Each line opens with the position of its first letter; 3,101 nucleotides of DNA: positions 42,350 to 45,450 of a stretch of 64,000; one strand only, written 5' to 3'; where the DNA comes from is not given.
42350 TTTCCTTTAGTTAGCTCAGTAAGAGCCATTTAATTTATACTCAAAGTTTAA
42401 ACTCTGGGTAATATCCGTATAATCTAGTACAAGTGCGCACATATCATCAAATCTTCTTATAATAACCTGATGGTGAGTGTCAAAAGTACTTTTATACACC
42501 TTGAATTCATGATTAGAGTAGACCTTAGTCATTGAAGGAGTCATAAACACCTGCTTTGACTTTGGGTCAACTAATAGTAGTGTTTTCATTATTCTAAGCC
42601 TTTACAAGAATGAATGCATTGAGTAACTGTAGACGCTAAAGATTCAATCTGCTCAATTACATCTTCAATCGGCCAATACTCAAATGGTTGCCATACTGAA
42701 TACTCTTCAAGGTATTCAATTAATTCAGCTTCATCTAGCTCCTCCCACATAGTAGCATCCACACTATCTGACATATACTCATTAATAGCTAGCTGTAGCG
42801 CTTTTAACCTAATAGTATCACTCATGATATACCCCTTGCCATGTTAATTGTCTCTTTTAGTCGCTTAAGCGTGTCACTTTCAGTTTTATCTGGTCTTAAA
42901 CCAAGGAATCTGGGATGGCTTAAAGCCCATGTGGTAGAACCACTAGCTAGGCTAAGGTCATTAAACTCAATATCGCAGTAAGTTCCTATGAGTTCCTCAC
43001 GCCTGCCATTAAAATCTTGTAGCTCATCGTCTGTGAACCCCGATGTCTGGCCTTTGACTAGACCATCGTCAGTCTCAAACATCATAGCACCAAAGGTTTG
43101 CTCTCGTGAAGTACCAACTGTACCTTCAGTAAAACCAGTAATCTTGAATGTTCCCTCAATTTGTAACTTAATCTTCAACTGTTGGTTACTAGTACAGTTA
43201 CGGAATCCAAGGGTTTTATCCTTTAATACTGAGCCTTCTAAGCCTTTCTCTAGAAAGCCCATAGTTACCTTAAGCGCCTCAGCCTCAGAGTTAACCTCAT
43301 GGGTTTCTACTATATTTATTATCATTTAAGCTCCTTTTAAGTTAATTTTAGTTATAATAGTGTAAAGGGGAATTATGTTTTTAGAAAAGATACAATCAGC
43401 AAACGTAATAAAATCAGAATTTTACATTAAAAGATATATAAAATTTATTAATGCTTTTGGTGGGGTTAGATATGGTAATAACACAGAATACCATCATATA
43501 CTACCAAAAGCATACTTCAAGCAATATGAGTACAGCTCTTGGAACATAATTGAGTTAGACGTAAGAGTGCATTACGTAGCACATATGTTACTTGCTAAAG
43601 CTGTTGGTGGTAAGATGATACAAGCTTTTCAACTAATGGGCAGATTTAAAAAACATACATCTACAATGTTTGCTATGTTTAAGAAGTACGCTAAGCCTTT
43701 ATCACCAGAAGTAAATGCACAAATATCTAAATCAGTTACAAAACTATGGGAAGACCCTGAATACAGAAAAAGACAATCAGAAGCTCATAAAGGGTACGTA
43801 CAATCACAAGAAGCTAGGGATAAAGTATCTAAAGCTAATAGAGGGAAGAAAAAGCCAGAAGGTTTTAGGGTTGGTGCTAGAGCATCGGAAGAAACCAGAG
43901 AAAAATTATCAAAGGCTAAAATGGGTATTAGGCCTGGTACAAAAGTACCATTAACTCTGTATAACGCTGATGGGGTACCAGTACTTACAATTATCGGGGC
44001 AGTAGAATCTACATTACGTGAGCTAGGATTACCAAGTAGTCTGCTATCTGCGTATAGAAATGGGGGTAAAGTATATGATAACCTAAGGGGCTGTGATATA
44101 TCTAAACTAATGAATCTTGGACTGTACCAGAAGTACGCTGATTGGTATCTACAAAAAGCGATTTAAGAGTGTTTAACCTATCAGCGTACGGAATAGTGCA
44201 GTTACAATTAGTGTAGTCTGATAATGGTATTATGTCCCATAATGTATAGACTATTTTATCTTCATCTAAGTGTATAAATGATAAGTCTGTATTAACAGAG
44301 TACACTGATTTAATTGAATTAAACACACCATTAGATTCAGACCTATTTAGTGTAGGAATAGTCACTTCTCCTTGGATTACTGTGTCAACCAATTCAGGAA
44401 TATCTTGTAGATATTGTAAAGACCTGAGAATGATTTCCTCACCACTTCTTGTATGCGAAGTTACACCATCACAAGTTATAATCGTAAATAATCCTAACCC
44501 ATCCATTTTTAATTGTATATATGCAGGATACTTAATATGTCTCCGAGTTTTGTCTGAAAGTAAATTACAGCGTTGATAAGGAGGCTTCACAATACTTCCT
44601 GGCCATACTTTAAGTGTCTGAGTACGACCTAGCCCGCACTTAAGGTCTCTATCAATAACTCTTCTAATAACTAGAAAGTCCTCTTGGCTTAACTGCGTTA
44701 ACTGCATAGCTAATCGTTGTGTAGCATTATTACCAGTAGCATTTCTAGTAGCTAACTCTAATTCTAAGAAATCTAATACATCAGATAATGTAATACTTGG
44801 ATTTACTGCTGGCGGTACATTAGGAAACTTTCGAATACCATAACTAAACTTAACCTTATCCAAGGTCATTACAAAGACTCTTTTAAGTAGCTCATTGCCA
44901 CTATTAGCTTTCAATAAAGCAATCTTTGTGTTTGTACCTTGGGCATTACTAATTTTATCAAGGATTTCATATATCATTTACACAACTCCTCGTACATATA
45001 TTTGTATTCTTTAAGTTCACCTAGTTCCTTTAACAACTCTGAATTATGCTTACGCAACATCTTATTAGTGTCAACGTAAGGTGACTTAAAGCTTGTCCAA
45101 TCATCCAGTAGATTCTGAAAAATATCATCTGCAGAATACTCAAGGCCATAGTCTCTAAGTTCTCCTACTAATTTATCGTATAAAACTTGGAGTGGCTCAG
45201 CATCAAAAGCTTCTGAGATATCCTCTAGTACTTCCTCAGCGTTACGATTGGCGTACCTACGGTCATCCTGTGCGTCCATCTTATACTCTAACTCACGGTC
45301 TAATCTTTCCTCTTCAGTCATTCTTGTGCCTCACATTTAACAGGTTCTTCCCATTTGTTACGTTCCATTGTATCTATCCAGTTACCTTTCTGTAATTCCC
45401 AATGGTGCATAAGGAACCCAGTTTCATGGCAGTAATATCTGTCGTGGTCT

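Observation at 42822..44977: T4 gp30-like DNA ligase gene split into two ORFs by an opposite-strand HNH/NUMOD3 homing endonuclease gene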

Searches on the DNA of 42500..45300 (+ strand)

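Call 7: search_dna_similar(query=window:42600-45200:+, collection=phages, mode=near, max_rows=30)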
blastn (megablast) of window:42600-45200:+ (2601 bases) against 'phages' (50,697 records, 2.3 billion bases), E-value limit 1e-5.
No match.

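Call 8: search_rna_families(source=window, start=42500, end=45300, threshold=evalue, max_evalue=10)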
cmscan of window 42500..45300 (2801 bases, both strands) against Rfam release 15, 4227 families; matches with E-value up to 10: 3.
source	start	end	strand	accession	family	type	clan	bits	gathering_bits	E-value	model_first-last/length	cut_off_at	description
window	43605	43662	+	RF00342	snoZ40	Gene; snRNA; snoRNA; CD-box;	-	17.2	50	6.9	1-73/73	no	Small nucleolar RNA Z40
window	43044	43089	-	RF00211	SNORD35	Gene; snRNA; snoRNA; CD-box;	CL00056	15.4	36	8.8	1-88/88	no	Small nucleolar RNA SNORD35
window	45220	45284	+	RF01210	snoU13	Gene; snRNA; snoRNA; CD-box;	CL00081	14.8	46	6.8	1-104/104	no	Small nucleolar RNA U13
